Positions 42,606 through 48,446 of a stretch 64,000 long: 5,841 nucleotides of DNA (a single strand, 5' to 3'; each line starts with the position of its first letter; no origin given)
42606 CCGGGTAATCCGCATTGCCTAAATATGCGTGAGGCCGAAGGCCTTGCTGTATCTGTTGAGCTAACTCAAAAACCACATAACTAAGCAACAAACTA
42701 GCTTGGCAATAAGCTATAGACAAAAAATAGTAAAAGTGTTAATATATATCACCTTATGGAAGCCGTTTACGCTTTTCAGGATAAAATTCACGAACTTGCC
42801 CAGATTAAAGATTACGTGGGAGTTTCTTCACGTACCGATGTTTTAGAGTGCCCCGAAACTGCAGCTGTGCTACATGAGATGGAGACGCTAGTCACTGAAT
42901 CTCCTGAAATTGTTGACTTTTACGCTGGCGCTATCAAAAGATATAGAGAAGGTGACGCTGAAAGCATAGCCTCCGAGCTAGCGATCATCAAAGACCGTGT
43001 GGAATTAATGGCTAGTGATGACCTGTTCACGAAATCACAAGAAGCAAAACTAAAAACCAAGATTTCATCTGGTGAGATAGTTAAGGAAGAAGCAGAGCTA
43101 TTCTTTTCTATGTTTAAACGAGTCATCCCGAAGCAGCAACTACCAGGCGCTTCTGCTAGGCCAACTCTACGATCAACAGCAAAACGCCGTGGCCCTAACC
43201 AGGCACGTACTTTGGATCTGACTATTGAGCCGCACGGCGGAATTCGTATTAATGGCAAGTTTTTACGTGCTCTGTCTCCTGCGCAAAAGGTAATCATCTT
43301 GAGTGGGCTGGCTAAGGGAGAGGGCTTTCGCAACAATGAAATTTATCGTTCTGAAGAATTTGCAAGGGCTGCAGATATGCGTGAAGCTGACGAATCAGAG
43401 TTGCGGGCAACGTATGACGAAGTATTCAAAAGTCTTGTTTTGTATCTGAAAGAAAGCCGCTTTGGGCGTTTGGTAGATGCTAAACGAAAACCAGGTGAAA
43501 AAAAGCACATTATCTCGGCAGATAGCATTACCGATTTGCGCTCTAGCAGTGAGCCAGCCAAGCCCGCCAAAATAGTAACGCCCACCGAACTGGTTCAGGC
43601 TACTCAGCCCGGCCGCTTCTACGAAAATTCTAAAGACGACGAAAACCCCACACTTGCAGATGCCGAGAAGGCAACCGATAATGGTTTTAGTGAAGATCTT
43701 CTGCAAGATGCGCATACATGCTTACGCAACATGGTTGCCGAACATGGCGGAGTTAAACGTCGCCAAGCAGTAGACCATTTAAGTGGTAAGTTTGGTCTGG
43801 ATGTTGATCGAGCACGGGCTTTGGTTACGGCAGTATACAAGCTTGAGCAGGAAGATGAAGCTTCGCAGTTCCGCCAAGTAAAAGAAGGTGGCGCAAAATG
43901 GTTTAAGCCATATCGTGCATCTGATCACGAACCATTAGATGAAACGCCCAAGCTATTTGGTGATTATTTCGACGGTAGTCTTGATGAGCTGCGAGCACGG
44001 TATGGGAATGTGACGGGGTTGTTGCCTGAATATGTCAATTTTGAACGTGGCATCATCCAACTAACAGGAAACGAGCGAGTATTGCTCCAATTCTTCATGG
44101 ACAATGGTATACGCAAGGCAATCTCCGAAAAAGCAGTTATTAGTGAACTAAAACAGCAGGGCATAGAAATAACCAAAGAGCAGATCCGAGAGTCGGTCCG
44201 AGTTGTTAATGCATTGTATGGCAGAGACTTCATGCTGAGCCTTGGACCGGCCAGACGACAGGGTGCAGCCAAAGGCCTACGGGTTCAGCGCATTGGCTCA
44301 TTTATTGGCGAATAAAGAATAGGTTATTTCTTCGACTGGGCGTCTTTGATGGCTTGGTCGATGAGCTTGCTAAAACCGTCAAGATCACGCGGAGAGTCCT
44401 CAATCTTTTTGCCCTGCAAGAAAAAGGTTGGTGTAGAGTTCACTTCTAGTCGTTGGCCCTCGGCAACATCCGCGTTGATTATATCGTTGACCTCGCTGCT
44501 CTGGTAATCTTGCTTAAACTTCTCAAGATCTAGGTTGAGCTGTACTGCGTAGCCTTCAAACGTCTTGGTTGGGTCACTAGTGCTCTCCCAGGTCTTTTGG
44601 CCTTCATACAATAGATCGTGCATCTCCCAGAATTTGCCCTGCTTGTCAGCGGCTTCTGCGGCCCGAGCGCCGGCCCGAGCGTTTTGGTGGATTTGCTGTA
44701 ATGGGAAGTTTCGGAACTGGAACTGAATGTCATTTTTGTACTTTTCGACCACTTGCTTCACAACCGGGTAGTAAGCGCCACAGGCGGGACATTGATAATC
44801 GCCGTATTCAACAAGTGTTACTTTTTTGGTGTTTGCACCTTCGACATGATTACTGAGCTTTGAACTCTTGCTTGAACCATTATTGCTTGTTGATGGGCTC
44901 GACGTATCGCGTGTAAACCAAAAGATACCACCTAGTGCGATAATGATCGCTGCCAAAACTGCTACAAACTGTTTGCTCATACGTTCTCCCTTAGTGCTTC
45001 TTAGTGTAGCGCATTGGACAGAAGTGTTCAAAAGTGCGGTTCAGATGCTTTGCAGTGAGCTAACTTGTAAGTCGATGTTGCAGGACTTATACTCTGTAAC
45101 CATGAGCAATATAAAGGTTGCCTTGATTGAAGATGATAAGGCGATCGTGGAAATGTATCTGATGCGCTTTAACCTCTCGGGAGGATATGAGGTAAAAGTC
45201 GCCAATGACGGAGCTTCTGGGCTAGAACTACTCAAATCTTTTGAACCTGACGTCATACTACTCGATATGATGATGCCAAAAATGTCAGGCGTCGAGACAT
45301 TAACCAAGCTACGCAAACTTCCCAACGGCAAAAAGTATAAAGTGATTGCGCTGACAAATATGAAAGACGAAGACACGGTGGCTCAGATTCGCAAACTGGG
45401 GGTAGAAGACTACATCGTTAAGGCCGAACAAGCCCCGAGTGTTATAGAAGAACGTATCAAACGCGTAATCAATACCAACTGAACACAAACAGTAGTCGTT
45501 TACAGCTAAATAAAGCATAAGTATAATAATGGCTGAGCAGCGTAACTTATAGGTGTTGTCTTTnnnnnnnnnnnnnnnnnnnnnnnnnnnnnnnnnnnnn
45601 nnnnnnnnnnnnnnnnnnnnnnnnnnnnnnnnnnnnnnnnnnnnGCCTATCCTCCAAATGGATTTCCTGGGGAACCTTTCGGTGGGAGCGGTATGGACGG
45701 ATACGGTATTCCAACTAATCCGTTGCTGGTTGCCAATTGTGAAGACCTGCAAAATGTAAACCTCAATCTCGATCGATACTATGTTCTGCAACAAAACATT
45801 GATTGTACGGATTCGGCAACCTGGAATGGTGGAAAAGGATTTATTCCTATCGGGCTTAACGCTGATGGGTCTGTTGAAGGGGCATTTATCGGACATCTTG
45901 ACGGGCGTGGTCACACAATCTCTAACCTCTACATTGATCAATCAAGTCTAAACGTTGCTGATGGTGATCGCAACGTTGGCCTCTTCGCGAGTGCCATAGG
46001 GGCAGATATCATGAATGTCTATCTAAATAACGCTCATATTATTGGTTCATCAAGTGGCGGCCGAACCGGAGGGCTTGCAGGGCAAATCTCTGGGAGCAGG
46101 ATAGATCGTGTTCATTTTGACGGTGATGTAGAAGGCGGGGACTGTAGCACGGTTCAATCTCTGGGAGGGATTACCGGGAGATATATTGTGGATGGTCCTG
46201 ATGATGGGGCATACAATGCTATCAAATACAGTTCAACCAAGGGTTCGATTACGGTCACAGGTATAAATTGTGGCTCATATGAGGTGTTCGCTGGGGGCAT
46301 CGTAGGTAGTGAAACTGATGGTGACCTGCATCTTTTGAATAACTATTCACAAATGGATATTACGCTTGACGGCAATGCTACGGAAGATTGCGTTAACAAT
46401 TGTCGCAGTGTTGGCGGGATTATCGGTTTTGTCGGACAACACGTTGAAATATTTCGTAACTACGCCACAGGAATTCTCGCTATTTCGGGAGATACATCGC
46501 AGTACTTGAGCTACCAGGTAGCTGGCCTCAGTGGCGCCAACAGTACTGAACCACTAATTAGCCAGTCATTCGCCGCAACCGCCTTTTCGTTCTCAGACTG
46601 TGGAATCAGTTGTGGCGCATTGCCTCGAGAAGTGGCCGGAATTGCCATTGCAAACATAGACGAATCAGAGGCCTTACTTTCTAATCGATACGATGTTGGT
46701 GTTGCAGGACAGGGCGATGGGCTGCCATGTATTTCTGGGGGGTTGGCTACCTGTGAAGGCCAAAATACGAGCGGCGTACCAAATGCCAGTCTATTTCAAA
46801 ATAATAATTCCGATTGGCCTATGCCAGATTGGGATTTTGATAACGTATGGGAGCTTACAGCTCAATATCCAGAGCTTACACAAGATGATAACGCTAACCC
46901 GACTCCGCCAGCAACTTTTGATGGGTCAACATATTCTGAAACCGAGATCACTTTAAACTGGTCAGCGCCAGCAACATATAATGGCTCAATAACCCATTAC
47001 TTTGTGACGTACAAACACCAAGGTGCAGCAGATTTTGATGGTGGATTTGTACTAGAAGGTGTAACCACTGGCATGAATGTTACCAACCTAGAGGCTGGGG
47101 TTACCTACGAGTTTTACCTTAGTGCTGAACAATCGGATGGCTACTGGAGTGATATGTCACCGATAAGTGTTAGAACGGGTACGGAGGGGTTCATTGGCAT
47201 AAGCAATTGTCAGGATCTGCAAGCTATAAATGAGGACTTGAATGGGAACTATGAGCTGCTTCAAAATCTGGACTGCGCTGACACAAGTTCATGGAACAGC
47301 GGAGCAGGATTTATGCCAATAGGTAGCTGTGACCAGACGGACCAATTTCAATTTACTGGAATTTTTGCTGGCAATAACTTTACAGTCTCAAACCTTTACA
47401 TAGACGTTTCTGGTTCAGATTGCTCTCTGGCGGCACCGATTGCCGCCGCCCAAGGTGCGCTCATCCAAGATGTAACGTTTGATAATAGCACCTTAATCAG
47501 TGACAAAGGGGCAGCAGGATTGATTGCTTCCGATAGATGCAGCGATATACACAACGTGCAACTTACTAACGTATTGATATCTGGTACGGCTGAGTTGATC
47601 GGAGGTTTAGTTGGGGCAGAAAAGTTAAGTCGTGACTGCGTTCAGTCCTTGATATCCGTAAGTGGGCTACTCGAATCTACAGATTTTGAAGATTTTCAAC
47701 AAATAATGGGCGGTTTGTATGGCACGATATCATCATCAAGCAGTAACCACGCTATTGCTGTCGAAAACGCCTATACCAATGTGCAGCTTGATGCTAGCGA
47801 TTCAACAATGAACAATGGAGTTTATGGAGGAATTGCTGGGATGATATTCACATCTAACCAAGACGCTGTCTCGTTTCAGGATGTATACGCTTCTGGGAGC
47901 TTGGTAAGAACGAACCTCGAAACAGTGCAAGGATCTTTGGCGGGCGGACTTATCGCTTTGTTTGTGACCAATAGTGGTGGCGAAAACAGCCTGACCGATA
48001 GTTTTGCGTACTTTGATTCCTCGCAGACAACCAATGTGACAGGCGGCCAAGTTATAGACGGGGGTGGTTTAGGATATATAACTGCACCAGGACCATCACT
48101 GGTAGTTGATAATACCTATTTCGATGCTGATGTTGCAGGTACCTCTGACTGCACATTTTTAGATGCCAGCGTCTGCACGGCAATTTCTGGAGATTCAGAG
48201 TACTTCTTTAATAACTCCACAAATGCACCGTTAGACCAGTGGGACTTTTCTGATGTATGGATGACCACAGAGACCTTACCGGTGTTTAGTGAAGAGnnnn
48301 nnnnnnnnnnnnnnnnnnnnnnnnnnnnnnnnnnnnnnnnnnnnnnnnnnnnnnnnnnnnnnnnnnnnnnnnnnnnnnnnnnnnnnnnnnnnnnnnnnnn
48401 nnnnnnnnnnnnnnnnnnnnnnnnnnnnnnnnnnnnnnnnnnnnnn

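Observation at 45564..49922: Giant-ectodomain histidine kinase with duplicated GLUG/FN3 sensor modules and tandem DHp regions split by a TM hairpin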

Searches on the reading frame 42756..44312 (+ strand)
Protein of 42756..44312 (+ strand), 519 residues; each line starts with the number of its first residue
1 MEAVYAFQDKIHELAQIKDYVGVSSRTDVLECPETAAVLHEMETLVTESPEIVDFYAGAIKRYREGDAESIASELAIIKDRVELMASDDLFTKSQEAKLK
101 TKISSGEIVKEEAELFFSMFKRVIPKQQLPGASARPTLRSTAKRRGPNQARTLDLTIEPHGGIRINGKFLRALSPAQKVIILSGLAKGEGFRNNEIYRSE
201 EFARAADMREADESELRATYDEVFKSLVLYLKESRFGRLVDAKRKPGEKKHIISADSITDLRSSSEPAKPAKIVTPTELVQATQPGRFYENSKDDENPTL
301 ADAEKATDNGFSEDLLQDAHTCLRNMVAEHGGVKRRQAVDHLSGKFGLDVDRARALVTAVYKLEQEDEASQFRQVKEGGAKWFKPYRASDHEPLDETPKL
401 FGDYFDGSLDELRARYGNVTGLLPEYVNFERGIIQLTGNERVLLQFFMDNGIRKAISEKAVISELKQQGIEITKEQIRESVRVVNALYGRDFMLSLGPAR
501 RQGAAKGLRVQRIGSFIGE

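Call 3: search_protein_families(library=pfam, proteins=[window:42756-44312:+], max_evalue=1)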
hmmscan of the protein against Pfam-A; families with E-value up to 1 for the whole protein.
window:42756-44312:+ (519 aa): 1 family
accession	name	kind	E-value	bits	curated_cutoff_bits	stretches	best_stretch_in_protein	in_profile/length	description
PF03948.19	Ribosomal_L9_C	-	0.23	12.3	23.2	0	455-478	31-55/86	Ribosomal protein L9, C-terminal domain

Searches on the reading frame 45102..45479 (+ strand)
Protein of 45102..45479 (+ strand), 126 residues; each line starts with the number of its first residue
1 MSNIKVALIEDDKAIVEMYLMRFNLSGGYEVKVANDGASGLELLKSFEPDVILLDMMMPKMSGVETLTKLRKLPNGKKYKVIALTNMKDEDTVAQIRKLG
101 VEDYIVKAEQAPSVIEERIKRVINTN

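Call 3: search_protein_families(library=pfam, proteins=[window:45102-45479:+], max_evalue=1)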
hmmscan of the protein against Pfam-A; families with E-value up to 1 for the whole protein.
window:45102-45479:+ (126 aa): 3 families
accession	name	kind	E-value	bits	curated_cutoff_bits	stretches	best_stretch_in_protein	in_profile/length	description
PF00072.30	Response_reg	-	4.6e-23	82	30.2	1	6-113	1-105/111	Response regulator receiver domain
PF23198.2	PDE8A_N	-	0.028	14.8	29.6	1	28-109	34-119/147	PDE8A-like, N-terminal domain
PF02310.24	B12-binding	-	0.047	14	32.1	1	39-82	42-85/121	B12 binding domain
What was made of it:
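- Checked: Receiver: 45102-45479 gives Response_reg only, E = 4.6e-23 (call 3).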

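Call 4: search_protein_families(library=ncbifam, proteins=[window:45102-45479:+], max_evalue=1)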
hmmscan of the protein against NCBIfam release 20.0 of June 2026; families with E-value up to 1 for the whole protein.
window:45102-45479:+ (126 aa): 101 families (the best 25 are shown)
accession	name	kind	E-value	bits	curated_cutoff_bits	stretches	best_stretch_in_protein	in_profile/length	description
TIGR02154.1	PhoB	equivalog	5.8e-19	68.3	296.2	1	5-122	4-119/226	phosphate regulon transcriptional regulator PhoB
NF045944.1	ResRegRpaBCyano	equivalog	9.4e-18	64.4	330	1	9-123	3-112/229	response regulator transcription factor RpaB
TIGR02875.1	spore_0_A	equivalog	1.2e-17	64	200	1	3-124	2-123/262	sporulation transcription factor Spo0A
NF041733.1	resp_reg_CseB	equivalog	2.4e-17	63.1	350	1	5-123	2-115/228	two-component system response regulator CseB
NF040689.1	MtrAB_MtrA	equivalog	3.1e-16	59.4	300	1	8-115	3-106/219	MtrAB system response regulator MtrA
NF040534.1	resp_reg_YycF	equivalog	3.4e-16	59.2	340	1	5-115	2-108/231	response regulator YycF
NF008469.0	PRK11361.1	equivalog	9.3e-16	57.5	714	1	3-108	3-106/461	acetoacetate metabolism transcriptional regulator AtoC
NF053854.1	RespRegPhoBBctds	equivalog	1.4e-15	57.3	270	1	8-123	3-115/225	two-component system response regulator PhoB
NF007969.0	PRK10693.1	equivalog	4.2e-15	55.6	329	1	6-108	9-109/337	two-component system response regulator RssB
NF045505.1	RR_RssB_Pseudo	equivalog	1.1e-14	54.3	700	1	7-124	8-123/394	two-component system response regulator RssB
NF007135.0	PRK09581.1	equivalog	5.9e-14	51.7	474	1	25-109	22-107/457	PleD family two-component system response regulator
NF047465.1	hybrid_HK_LvrA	exception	7.2e-14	50.7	1200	1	5-119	468-580/819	hybrid histidine kinase/response regulator LvrA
NF007935.0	PRK10651.1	equivalog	8.4e-14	51.3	250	1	31-113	35-115/216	two-component system response regulator NarL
TIGR01387.1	cztR_silR_copR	subfamily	1.1e-13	51.4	279.2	1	8-121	3-112/218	heavy metal response regulator transcription factor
NF008199.0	PRK10955.1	equivalog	3.5e-13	50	341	1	5-111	3-104/232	envelope stress response regulator transcription factor CpxR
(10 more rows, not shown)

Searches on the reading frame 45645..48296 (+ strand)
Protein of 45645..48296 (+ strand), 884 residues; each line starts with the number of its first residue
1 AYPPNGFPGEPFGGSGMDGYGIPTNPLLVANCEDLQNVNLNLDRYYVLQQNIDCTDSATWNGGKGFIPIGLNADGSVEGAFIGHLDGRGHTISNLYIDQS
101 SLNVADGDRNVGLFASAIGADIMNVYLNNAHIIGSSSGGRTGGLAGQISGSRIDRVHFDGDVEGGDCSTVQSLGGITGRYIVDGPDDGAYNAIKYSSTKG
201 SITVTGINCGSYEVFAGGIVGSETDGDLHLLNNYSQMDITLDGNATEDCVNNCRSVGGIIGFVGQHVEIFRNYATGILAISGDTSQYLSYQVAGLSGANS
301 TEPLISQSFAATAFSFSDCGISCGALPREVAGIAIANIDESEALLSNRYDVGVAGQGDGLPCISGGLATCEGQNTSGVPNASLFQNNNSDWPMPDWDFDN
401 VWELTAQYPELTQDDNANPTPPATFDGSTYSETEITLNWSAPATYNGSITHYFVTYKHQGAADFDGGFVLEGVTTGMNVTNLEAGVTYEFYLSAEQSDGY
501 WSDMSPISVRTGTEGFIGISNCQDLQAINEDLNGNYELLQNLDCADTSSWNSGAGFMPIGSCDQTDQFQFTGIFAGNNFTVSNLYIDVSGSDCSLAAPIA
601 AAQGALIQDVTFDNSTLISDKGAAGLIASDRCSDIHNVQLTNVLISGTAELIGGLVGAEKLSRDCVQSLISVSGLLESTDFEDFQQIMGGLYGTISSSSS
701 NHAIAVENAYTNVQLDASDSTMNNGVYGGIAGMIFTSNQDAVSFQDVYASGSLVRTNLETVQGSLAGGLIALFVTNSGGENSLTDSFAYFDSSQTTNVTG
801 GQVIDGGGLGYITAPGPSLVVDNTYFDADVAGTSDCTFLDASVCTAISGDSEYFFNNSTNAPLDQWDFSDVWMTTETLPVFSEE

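Call 62: predict_structure(alignment_id=A6)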
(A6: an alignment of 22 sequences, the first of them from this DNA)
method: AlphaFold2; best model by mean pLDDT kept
length: 884 residues; sequences in the alignment: 22
mean_pLDDT: 87.0   pTM: 0.75
mean pLDDT of the five models: 87.0, 86.3, 86.0, 84.5, 83.4
residues with pLDDT >= 90: 513; 70-90: 275; 50-70: 78; < 50: 18
segments of 3 or more residues with pLDDT < 50: 1-10, 185-187, 796-799
pLDDT, mean of each block of 10 residues (from residue 1): 36 71 92 94 94 95 93 86 94 96 72 94 96 91 95 95 89 96 59 94 88 92 88 96 85 88 91 95 87 91 87 85 74 75 73 79 70 71 80 85 88 83 92 94 91 94 89 94 94 93 91 93 94 95 94 92 77 95 93 89 96 95 94 96 92 95 95 92 83 87 94 86 79 87 95 75 81 82 93 61 78 74 92 83 80 79 89 88 80
secondary structure, 60 per line:
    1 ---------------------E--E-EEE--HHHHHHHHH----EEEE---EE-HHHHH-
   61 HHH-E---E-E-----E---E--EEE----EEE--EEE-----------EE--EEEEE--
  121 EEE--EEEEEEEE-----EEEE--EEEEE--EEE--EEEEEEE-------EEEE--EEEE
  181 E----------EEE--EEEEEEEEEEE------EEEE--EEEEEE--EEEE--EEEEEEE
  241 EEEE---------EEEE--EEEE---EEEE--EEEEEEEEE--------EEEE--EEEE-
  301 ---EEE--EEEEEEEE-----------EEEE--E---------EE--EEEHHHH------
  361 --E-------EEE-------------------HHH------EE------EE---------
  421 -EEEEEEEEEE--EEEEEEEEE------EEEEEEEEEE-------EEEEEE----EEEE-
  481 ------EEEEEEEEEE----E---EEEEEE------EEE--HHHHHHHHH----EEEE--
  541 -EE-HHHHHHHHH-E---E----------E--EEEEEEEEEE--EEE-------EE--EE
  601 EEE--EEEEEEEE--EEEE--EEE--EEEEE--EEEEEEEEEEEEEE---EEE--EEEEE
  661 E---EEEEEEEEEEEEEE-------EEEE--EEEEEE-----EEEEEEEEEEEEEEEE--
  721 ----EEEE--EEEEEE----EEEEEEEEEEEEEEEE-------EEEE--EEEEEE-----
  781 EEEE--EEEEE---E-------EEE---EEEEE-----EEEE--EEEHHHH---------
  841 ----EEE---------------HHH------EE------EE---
elements in order (helices of 4 or more, strands of 3 or more residues): E27-29 H32-40 E45-48 H55-59 E84-86 E91-93 E96-98 E114-118 E121-123 E126-133 E139-142 E145-149 E152-154 E157-163 E171-174 E177-181 E192-194 E197-207 E214-217 E220-225 E228-231 E234-244 E254-257 E260-263 E267-270 E273-281 E290-293 E296-299 E304-306 E309-316 E328-331 E348-350 H351-354 E371-373 E422-431 E434-442 E449-458 E466-471 E476-479 E487-496 E505-510 E517-519 H522-530 E535-538 H545-553 E573-582 E585-587 E599-603 E606-613 E616-619 E622-624 E627-631 E634-647 E651-653 E656-661 E665-678 E686-689 E692-697 E703-718 E725-728 E731-736 E741-756 E764-767 E770-775 E781-784 E787-791 E803-805 E809-813 E819-822 E825-827 H828-831 E845-847
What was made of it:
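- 45726..46898 (+): Ectodomain beta-helix module 1 (aa ~55-445), Cys-rich, opening with NCEDLQ...IDC. AF2 pLDDT 87 with regular short-strand solenoid (call 62).
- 47196..48293 (+): Ectodomain beta-helix module 2 (aa ~545-910), a paralog of module 1. AF2 model (call 62).
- On GLUG-motif / Peptidase_M26_N beta-helix surface domain: AF2 pLDDT 87, pTM 0.75, solenoid strand pattern (call 62).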

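Call 64: fold_search(model_id=the predicted structure, library=pdb)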
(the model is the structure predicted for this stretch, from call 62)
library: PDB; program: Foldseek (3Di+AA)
matches with E <= 10: 1770; with E <= 0.001: 413
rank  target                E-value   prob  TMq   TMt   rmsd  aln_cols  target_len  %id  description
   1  7uvk                  4.2e-07  1.00  0.26  0.18  10.0       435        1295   14  G. haemolysans IgA1 protease (released 2022-11-23)
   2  9jfd_B                3.1e-06  1.00  0.11  0.13  18.2       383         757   15  Human insulin receptor bound with A62-dimer, Pseudo-gamma conformation (released 2025-07-16)
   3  4u3h                  6.6e-06  1.00  0.10  0.80   1.7        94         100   31  Crystal structure of FN3con (released 2015-02-11)
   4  2uve_B                7.2e-06  1.00  0.12  0.16  19.4       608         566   11  Structure of Yersinia enterocolitica Family 28 Exopolygalacturonase (released 2007-05-08)
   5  7uvl_P                7.9e-06  1.00  0.24  0.17  12.2       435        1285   14  IgA1 Protease with IgA1 substrate (released 2022-11-23)
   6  6xja_P                8.2e-06  1.00  0.26  0.18  11.8       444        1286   13  Streptococcus Pneumoniae IgA1 Protease with IgA1 substrate (released 2021-01-20)
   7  1x5l_MODEL_1_A        1.1e-05  1.00  0.10  0.70   2.8       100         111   27  Solution structure of the second fn3 domain of Eph receptor A8 protein (released 2005-11-16)
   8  2uve_A                1.1e-05  1.00  0.12  0.16  20.2       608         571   10  Structure of Yersinia enterocolitica Family 28 Exopolygalacturonase (released 2007-05-08)
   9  3teu                  1.2e-05  1.00  0.10  0.82   1.8        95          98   22  Crystal structure of fibcon (released 2012-05-16)
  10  5mtj_B                1.5e-05  1.00  0.10  0.80   2.5        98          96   23  Yes1-SH2 in complex with monobody Mb(Yes_1) (released 2017-04-05)
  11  8fn9_H                1.9e-05  1.00  0.10  0.83   2.2        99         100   18  Crystal structure of the C-terminal Fg domain of TNR with the single FN domain of PTPRZ (released 2023-07-12)
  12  5oc7_C                1.9e-05  1.00  0.10  0.85   1.9        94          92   22  Crystal structure of the pleckstrin-homology domain of Bcr-Abl in complex with monobody Mb(Bcr-PH_4). (released 2017-12-27)
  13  7sl4_A                2.1e-05  1.00  0.11  0.13  18.6       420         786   13  Full-length insulin receptor bound with site 2 binding deficient mutant insulin (B-L17R) -- asymmetric conformation (released 2022-03-30)
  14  6ce7_B                2.2e-05  1.00  0.11  0.14  16.1       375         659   14  Insulin Receptor ectodomain in complex with one insulin molecule (released 2018-03-14)
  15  8vjc_B                2.2e-05  1.00  0.11  0.12  20.4       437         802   13  Cryo-EM structure of short form insulin receptor (IR-A) with three IGF2 bound, asymmetric conformation. (released 2024-03-27)
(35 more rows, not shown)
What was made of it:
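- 45726..46898 (+): Foldseek best hit is IgA1 protease 7uvk, E = 4e-7 (call 64).
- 46905..47150 (+): FN3 domain (aa 448-529). Foldseek FN3 hits with TM 0.8-0.88 relative to target (call 64).
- On GLUG-motif / Peptidase_M26_N beta-helix surface domain: Foldseek 7uvk E = 4.2e-7 over 435 columns; also 6xja and the GH28 beta-helix 2uve (call 64).
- Closest known: M26 IgA1 proteases and GLUG-motif surface proteins. Same: The ectodomain modules are beta-helices most similar in fold to the IgA1 protease N-terminal region (7uvk, 6xja; call 64).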
